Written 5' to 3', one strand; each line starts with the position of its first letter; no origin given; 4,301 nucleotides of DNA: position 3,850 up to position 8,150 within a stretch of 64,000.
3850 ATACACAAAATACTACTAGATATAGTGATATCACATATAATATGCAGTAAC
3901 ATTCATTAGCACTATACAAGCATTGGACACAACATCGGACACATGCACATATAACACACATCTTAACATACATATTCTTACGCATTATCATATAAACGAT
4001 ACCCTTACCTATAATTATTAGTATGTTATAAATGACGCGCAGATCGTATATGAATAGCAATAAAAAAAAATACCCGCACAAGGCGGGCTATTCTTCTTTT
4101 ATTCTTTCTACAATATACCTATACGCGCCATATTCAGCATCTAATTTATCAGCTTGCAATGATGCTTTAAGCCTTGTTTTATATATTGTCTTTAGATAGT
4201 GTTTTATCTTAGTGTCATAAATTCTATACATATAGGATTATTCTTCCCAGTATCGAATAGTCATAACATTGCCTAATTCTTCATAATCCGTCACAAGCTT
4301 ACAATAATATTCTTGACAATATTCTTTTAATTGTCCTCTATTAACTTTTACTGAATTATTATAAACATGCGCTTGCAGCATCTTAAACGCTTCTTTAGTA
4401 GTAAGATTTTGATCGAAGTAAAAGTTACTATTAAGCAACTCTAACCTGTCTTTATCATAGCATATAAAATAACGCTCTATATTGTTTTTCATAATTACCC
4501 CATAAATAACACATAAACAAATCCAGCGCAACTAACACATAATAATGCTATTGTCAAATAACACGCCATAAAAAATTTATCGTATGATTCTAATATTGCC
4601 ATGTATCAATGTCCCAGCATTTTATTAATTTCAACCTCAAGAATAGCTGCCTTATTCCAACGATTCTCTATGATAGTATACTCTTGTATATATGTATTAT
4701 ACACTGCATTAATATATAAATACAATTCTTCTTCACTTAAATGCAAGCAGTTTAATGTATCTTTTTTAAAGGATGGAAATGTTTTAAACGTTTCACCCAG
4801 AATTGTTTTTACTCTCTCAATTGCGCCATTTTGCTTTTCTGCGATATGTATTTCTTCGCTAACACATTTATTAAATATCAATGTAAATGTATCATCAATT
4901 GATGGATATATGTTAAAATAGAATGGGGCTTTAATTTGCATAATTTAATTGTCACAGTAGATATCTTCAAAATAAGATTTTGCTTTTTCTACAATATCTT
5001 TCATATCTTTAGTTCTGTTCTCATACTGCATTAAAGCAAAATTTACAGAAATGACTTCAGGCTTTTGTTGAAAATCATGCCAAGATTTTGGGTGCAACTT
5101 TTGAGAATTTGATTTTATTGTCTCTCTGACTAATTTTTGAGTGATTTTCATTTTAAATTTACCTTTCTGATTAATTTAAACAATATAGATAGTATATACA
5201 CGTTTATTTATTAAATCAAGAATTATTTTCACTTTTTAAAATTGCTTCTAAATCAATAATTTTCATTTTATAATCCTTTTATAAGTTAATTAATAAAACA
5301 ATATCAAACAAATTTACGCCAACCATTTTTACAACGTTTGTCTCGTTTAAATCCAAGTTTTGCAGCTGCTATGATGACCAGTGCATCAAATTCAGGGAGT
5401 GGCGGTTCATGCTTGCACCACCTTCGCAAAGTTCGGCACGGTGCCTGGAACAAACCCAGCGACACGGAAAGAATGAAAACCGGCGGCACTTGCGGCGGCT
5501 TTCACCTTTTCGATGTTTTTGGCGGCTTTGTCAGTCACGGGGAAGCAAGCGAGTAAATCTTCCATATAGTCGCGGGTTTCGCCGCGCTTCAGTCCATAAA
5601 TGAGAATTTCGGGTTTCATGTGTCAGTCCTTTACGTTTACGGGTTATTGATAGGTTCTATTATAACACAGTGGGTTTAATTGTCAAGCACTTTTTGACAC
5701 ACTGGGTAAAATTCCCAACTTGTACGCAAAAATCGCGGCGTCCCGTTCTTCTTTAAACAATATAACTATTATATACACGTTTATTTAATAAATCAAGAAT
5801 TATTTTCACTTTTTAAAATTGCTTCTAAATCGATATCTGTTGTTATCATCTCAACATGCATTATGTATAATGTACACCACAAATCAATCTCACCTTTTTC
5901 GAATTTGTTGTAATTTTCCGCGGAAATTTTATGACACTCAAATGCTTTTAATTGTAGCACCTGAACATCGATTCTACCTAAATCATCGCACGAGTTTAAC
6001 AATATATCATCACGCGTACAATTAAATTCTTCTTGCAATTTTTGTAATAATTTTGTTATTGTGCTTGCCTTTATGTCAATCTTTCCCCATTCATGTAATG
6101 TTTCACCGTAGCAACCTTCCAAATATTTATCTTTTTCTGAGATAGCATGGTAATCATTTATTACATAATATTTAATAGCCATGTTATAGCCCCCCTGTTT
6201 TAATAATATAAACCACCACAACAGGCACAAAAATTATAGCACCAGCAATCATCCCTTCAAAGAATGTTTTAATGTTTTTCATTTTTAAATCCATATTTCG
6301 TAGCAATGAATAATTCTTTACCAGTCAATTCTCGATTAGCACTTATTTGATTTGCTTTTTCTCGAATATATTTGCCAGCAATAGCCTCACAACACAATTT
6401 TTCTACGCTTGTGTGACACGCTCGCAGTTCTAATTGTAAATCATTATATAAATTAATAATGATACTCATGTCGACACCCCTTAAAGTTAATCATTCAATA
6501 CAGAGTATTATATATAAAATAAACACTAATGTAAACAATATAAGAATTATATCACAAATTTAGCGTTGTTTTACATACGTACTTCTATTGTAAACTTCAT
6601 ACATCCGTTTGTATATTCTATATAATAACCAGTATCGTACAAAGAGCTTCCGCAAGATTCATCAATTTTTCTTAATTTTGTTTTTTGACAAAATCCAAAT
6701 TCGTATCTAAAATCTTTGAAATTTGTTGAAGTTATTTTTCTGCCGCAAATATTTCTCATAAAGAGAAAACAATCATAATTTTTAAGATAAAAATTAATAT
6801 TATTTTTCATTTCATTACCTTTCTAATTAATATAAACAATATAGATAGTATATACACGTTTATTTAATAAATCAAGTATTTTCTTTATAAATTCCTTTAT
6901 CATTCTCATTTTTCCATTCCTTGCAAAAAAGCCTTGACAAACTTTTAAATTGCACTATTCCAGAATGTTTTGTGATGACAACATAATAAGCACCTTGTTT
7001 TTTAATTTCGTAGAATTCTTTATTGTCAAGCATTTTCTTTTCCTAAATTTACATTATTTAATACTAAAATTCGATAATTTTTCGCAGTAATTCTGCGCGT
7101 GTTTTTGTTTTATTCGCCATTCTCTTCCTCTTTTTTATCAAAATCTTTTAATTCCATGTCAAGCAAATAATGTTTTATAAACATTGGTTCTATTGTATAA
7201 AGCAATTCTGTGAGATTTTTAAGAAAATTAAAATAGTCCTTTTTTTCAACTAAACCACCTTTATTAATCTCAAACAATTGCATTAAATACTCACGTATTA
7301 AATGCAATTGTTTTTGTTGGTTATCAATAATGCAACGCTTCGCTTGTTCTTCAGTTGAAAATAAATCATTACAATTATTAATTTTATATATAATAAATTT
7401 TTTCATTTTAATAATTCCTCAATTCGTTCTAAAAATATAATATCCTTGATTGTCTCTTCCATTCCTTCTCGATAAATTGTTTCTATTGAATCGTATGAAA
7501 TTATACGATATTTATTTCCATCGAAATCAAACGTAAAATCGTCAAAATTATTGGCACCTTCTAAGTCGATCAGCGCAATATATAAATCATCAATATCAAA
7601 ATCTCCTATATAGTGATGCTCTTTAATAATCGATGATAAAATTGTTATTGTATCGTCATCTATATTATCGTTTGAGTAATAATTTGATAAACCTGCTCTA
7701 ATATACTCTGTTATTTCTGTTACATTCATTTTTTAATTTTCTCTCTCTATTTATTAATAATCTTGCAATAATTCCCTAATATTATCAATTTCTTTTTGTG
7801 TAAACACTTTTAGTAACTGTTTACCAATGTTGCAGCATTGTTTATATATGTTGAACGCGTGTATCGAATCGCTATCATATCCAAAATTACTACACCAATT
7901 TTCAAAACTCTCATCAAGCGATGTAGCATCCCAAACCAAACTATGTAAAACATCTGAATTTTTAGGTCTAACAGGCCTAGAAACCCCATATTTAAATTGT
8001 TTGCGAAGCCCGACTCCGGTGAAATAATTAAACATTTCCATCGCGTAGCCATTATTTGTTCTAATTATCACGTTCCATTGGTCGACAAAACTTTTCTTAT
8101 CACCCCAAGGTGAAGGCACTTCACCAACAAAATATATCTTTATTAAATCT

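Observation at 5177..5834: GC-rich moron island with consensus promoter, inserted between 80-bp direct repeats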

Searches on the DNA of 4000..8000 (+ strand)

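Call 7: search_dna_similar(query=window:4000-8000:+, collection=phages, mode=near, max_rows=40)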
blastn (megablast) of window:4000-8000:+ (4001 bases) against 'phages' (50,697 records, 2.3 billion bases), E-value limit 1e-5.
No match.

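Call 8: search_dna_similar(query=window:5259-5751:+, collection=phages, mode=distant, max_rows=40)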
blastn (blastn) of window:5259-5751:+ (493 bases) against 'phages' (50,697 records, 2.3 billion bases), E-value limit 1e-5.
No match.

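Call 12: search_dna_similar(query=window:5259-5751:+, collection=ecoli_genomes, mode=distant, max_rows=20)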
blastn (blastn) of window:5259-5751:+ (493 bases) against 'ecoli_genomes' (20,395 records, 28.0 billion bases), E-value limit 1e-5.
No match.

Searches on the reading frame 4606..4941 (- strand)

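Call 11: search_protein_families(library=pfam, proteins=[window:4606-4941:-], max_evalue=0.01)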
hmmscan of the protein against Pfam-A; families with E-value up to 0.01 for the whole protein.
window:4606-4941:- (111 aa): 0 families

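Call 30: search_protein_families(library=phrogs, proteins=[window:4606-4941:-], max_evalue=0.1)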
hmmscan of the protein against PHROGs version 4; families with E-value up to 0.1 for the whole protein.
window:4606-4941:- (111 aa): 1 family
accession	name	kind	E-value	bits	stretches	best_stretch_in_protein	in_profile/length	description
phrog_38623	-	unknown function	0.085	13.7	0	7-47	56-94/146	-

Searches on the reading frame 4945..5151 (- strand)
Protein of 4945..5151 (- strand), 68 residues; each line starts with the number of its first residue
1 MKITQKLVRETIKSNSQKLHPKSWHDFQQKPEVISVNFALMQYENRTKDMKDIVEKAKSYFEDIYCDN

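Call 11: search_protein_families(library=pfam, proteins=[window:4945-5151:-], max_evalue=0.01)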
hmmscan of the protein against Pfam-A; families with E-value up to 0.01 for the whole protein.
window:4945-5151:- (68 aa): 1 family
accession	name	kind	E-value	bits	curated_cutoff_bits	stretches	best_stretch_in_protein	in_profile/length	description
PF14689.11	SPOB_a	-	0.0096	16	28.1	0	25-59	21-55/62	Sensor_kinase_SpoOB-type, alpha-helical domain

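Call 30: search_protein_families(library=phrogs, proteins=[window:4945-5151:-], max_evalue=0.1)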
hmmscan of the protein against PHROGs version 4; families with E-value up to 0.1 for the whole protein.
window:4945-5151:- (68 aa): 0 families

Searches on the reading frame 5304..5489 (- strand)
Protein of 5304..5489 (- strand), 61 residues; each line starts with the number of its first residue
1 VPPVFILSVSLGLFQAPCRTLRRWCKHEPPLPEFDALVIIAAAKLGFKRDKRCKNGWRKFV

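Call 11: search_protein_families(library=pfam, proteins=[window:5304-5489:-], max_evalue=0.01)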
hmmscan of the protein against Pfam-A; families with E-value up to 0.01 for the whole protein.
window:5304-5489:- (61 aa): 0 families

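Call 30: search_protein_families(library=phrogs, proteins=[window:5304-5489:-], max_evalue=0.1)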
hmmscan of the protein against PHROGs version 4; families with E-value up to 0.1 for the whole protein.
window:5304-5489:- (61 aa): 0 families

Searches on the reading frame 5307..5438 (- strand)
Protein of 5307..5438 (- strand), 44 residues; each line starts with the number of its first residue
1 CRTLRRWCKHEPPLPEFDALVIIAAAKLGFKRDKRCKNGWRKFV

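Call 79: find_homologous_proteins(query=window:5307-5438:-, max_evalue=10)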
Query seq(44 aa) (44 aa): 1 proteins with E <= 10 among 1 candidates.
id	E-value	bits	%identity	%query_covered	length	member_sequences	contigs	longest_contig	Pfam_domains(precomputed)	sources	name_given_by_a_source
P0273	6.8e-11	59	97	68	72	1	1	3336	-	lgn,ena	-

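Call 81: find_encoding_contigs(protein=P0273, flank=5000, max_places=5)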
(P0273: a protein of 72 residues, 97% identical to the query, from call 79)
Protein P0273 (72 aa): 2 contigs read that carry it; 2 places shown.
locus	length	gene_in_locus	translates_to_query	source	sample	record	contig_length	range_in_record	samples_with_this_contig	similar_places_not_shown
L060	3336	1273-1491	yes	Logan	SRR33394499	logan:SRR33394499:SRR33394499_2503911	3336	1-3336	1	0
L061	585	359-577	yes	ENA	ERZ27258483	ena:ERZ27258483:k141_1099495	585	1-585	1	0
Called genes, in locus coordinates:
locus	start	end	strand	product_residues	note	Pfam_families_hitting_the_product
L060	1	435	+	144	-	?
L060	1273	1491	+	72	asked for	-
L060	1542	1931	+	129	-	-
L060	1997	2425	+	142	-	-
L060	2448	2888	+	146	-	-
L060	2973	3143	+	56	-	-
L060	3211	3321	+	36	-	-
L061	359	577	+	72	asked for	-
